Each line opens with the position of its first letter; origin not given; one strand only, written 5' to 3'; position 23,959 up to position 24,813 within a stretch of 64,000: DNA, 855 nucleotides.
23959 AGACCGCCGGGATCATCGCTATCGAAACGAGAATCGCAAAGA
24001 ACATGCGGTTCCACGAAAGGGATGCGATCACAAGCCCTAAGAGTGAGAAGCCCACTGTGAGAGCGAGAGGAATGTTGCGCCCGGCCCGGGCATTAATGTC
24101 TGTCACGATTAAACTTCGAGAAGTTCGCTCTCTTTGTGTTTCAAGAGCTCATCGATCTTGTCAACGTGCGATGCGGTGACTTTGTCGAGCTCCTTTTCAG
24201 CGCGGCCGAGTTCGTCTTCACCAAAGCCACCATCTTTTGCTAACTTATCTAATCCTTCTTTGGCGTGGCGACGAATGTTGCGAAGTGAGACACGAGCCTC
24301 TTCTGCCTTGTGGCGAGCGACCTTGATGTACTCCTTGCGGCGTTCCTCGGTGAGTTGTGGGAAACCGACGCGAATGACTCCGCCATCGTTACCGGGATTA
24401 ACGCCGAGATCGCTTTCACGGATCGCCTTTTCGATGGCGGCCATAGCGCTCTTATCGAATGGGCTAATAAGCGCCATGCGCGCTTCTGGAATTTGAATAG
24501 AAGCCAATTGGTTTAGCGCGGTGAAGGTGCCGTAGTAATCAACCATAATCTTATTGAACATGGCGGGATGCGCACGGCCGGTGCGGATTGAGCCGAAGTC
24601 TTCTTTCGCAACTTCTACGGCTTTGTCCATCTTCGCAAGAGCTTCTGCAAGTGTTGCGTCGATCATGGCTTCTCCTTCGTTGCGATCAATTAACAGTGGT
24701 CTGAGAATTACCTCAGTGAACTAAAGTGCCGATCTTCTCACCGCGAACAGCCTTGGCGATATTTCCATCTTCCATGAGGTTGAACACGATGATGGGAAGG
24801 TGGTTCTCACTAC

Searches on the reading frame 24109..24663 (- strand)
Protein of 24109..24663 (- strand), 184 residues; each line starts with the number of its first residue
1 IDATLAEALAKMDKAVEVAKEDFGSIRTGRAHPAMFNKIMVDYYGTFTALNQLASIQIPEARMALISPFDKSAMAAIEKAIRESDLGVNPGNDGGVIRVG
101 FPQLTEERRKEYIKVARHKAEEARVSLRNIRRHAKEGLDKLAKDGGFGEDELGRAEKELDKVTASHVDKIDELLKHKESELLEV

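Call 81: list_cluster_members(proteins=[window:24109-24663:-, window:22152-23282:-, window:19748-21499:+, window:21507-21914:+])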
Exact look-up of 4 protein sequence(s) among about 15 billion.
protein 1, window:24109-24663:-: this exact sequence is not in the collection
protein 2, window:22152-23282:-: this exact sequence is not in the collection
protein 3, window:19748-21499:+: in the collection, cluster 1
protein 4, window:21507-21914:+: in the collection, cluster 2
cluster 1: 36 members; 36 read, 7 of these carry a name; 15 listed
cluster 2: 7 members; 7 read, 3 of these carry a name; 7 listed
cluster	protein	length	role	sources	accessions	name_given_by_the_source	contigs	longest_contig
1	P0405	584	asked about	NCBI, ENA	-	-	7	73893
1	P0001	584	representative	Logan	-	-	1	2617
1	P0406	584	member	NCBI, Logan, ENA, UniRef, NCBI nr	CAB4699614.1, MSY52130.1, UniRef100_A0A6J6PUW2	MAG: hypothetical protein F2664_05510 [Actinobacteria bacterium] | Unannotated protein n=1 Tax=freshwater metagenome TaxID=449393 RepID=A0A6J6PUW2_9ZZZZ | hypothetical protein [Actinomycetota bacterium]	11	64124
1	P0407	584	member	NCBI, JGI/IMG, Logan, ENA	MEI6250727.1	MAG: hypothetical protein WCP54_06175 [Actinomycetes bacterium]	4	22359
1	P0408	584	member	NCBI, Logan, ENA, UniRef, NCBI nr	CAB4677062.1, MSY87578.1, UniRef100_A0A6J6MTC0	MAG: hypothetical protein F2652_04270 [Actinobacteria bacterium] | Unannotated protein n=1 Tax=freshwater metagenome TaxID=449393 RepID=A0A6J6MTC0_9ZZZZ | hypothetical protein [Actinomycetota bacterium]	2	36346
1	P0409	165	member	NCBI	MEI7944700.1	MAG: hypothetical protein WCI25_07755, partial [Actinomycetes bacterium]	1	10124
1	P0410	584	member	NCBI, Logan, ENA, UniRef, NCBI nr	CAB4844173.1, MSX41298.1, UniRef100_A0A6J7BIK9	unannotated protein [freshwater metagenome] | Unannotated protein n=1 Tax=freshwater metagenome TaxID=449393 RepID=A0A6J7BIK9_9ZZZZ | hypothetical protein [Actinomycetota bacterium]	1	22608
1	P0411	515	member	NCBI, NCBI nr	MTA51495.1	MAG: hypothetical protein F2946_08195, partial [Actinobacteria bacterium] | hypothetical protein [Actinomycetota bacterium]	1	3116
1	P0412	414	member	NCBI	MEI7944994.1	MAG: hypothetical protein WCI25_09260 [Actinomycetes bacterium]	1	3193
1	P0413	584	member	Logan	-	-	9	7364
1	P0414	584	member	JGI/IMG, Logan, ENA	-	-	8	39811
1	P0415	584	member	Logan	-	-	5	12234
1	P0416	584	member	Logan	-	-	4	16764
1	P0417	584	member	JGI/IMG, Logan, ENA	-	-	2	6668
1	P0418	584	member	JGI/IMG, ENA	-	-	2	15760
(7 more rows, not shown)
